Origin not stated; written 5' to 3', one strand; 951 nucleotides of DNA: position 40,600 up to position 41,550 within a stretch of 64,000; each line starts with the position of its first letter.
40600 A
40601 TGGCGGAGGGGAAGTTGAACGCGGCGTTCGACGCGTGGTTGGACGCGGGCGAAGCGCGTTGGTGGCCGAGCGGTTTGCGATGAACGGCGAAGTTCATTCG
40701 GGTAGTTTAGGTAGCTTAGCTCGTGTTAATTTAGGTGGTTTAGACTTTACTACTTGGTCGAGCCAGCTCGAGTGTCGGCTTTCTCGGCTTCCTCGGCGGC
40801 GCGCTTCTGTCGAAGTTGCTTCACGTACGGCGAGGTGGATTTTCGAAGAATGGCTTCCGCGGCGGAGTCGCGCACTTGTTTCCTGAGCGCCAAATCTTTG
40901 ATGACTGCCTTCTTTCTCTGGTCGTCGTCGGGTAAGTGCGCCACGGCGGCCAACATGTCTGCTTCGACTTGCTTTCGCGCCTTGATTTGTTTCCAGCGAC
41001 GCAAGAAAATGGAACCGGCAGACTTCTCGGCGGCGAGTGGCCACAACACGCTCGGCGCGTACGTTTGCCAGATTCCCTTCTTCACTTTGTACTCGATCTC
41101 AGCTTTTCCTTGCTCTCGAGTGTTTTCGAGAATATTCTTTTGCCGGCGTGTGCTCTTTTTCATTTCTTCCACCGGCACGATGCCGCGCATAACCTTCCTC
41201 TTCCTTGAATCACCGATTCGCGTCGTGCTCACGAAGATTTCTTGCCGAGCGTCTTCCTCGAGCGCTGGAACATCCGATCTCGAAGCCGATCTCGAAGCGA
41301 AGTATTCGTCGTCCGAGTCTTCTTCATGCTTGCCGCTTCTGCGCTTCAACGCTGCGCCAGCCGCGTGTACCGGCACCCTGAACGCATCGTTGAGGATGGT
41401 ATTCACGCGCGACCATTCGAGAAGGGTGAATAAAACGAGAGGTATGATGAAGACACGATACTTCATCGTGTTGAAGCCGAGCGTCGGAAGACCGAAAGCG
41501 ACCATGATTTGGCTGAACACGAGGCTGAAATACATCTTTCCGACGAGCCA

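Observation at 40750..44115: OSCA/CSC1-type channel with an extra Cys-rich extracellular N-terminal domain of about 300 aa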

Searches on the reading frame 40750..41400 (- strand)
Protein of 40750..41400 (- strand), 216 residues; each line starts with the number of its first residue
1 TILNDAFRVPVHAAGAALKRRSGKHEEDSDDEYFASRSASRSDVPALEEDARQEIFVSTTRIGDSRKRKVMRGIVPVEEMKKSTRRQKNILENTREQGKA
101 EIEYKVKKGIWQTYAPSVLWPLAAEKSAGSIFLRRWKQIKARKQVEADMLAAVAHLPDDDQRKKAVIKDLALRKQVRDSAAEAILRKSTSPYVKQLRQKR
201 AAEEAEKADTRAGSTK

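Call 30: search_protein_families(library=pfam, proteins=[window:40750-41400:-], max_evalue=1)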
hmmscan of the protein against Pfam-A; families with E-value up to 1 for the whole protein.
window:40750-41400:- (216 aa): 0 families
